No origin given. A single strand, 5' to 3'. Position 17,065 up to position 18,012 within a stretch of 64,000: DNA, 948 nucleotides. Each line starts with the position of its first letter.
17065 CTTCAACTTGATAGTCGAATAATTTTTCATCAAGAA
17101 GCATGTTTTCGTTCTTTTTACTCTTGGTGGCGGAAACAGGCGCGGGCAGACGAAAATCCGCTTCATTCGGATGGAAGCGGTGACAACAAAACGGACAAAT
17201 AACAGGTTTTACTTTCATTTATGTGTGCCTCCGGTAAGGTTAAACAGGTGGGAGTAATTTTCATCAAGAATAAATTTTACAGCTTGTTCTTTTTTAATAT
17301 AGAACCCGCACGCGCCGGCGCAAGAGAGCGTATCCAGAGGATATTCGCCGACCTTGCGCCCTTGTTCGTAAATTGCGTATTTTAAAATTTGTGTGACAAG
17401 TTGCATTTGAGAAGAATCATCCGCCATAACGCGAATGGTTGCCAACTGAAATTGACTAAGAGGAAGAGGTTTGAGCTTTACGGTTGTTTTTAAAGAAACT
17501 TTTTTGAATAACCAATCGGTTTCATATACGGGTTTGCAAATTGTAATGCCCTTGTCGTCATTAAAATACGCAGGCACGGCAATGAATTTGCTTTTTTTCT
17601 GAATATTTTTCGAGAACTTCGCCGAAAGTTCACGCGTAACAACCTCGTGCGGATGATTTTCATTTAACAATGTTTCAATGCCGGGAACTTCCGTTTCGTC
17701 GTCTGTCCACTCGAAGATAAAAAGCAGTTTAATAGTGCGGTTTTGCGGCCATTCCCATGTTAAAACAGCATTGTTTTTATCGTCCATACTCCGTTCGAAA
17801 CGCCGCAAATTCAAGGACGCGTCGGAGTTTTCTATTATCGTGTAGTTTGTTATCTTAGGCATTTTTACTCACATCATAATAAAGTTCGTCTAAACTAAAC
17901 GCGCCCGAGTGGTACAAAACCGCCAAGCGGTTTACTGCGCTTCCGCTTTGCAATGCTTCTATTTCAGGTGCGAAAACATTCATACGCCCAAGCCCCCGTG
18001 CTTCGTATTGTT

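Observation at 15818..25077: Five-gene translationally coupled operon: transmembrane vWA protein, giant tubulin/FtsZ-like GTPase, two unknown proteins, zinc-ribbon P-loop GTPase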

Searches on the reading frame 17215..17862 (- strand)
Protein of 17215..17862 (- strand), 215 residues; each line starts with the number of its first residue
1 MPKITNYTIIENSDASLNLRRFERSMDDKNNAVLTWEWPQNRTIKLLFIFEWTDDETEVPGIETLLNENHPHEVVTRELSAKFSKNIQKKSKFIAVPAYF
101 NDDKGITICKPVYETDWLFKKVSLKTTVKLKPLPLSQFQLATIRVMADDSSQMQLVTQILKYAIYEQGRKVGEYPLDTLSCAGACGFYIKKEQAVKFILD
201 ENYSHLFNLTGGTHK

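Call 6: search_protein_families(library=pfam, proteins=[window:17215-17862:-], max_evalue=1)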
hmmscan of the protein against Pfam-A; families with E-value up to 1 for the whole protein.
window:17215-17862:- (215 aa): 0 families

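Call 7: search_protein_families(library=padloc, proteins=[window:17215-17862:-], max_evalue=1)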
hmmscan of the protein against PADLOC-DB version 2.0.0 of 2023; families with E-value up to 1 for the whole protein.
window:17215-17862:- (215 aa): 0 families

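Call 8: search_protein_families(library=ncbifam, proteins=[window:17215-17862:-], max_evalue=1)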
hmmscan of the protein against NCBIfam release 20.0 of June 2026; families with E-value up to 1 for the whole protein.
window:17215-17862:- (215 aa): 2 families
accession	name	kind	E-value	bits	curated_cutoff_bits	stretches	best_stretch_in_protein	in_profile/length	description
NF007801.0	PRK10507.1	equivalog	0.032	12.4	882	1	137-191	295-348/619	bifunctional glutathionylspermidine amidase/synthase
TIGR03308.1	phn_thr-fam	hypoth_equivalog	0.13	12.1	201.65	1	4-45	145-186/204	phosphonate metabolim protein, transferase hexapeptide repeat family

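Call 23: find_homologous_proteins(query=window:17215-17862:-)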
Query window:17215-17862:- (215 aa): 15 proteins with E <= 0.001 among 75 candidates.
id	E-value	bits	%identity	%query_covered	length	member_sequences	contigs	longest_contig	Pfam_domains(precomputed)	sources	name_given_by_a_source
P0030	1.5e-124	432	100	88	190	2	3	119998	-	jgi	-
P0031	4.0e-110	384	76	99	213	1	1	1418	-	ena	-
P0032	5.6e-102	358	75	97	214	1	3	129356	-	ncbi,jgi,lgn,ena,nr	ncbi:MAG: hypothetical protein FWB96_06940 [Defluviitaleaceae bacterium]|nr:hypothetical protein [De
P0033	7.1e-96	338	68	97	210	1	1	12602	-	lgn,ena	-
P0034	4.0e-92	326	66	98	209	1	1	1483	-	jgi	jgi:hypothetical protein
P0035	1.9e-83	297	65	95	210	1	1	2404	-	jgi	jgi:hypothetical protein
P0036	6.1e-83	296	60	98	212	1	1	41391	-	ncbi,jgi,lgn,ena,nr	ncbi:MAG: hypothetical protein FWF81_12040 [Defluviitaleaceae bacterium]|nr:hypothetical protein [De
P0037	6.1e-79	283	60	96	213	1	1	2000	-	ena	-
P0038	3.3e-78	280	62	96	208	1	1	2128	-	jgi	jgi:hypothetical protein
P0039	2.3e-76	274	62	95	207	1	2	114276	-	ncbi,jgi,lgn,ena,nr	ncbi:MAG: hypothetical protein FWB80_09515 [Defluviitaleaceae bacterium]|nr:hypothetical protein [De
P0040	2.1e-73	264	56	97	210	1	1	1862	-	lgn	-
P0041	1.9e-70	255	58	92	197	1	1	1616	-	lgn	-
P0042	2.8e-70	254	55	95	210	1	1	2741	-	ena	-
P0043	2.3e-66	241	54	94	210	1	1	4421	-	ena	-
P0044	7.0e-63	230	52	90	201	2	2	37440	-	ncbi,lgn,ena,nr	ncbi:MAG: hypothetical protein FWC89_02295 [Defluviitaleaceae bacterium]|nr:hypothetical protein [De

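Call 37: predict_structure(alignment_id=A2)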
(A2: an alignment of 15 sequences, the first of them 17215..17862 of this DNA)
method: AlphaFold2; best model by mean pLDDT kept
length: 215 residues; sequences in the alignment: 15
mean_pLDDT: 79.2   pTM: 0.67
mean pLDDT of the five models: 79.2, 78.5, 76.7, 74.4, 73.8
residues with pLDDT >= 90: 74; 70-90: 93; 50-70: 34; < 50: 14
segments of 3 or more residues with pLDDT < 50: 1-3, 210-215
pLDDT, mean of each block of 10 residues (from residue 1): 66 87 91 93 93 90 90 86 89 94 90 91 82 85 80 74 67 50 66 69 54 34
secondary structure, 60 per line:
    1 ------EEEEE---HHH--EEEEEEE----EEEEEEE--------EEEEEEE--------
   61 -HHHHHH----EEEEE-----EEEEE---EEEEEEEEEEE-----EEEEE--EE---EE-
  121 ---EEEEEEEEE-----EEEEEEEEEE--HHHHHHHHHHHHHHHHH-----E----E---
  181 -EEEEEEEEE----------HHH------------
elements in order: E7-11 E20-26 E31-37 E46-52 H62-67 E72-76 E82-86 E90-100 E106-110 E124-132 E138-147 H150-166 E182-190
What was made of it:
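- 17215..17862 (-): FN3: 215-aa cytoplasmic FNIII-like beta-sandwich protein with a small C-terminal alpha/beta element. AF2 pLDDT 79 (call 37).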

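Call 40: fold_search(model_id=the predicted structure, library=pdb)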
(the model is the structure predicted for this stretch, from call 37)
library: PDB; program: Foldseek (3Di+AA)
matches with E <= 10: 1167; with E <= 0.001: 1
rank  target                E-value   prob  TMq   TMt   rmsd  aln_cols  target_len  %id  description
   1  7u08                  8.7e-04  1.00  0.35  0.39   4.5       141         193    7  Structure of CD148 fibronectin type III domain 1 and 2 (released 2023-02-22)
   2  6tpw                  1.2e-03  1.00  0.30  0.19   7.4       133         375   14  Crystal structures of FNIII domain one through four of the human leucocyte common antigen-related protein ( LAR) (released 2020-05-13)
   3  7yq6_F                1.3e-03  1.00  0.34  0.10  11.7       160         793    9  human insulin receptor bound with A62 DNA aptamer (released 2022-11-09)
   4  7sti_A                1.6e-03  1.00  0.33  0.10  16.1       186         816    7  Full-length insulin receptor bound with unsaturated insulin WT (1 insulin bound) asymmetric conformation (released 2022-03-30)
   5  8vjc_B                1.6e-03  1.00  0.33  0.10  11.4       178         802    7  Cryo-EM structure of short form insulin receptor (IR-A) with three IGF2 bound, asymmetric conformation. (released 2024-03-27)
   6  6pyh_A                1.7e-03  0.97  0.31  0.11  28.2       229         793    9  Cryo-EM structure of full-length IGF1R-IGF1 complex. Only the extracellular region of the complex is resolved. (released 2019-10-23)
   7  6tpu_A                1.8e-03  1.00  0.31  0.34   7.0       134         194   13  Crystal structures of FNIII domain three and four of the human leucocyte common antigen-related protein, LAR (released 2020-05-13)
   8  8cls_A                1.9e-03  0.99  0.27  0.09  12.7       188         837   11  Drosophila melanogaster insulin receptor ectodomain in complex with DILP5 (released 2023-12-20)
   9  2jll                  2.0e-03  1.00  0.29  0.19   6.5       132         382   11  Crystal structure of NCAM2 IgIV-FN3II (released 2009-11-17)
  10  8eyx_A                2.0e-03  0.99  0.30  0.10   8.0       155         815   11  Cryo-EM structure of 4 insulins bound full-length mouse IR mutant with physically decoupled alpha CTs (C684S/C685S/C68 (released 2022-11-09)
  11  8xjs_B                2.2e-03  1.00  0.31  0.15  19.6       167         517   11  Cryo-EM structure of human insulin receptor bound to 3 IGF-I (released 2024-12-25)
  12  4zxb_E                2.4e-03  0.99  0.30  0.10  14.7       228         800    8  Structure of the human insulin receptor ectodomain, IRDeltabeta construct, in complex with four Fab molecules (released 2016-02-24)
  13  6pxv_A                2.8e-03  0.98  0.30  0.10  21.4       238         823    8  Cryo-EM structure of full-length insulin receptor bound to 4 insulin. 3D refinement was focused on the extracellular r (released 2019-09-04)
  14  8dtm_B                3.0e-03  1.00  0.33  0.22  11.3       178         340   10  Cryo-EM structure of insulin receptor (IR) bound with S597 component 2 (released 2022-09-07)
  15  4q58_C                3.5e-03  1.00  0.31  0.35   6.8       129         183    6  Crystal structure of the plectin 1a actin-binding domain/integrin beta 4 fragment complex (released 2014-07-23)
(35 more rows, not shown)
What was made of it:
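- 17215..17862 (-): Foldseek PDB hits are all FNIII domains (7u08 at E 8.7e-4, prob 1.00; call 40).
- FN3 fold (calls 37, 40).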
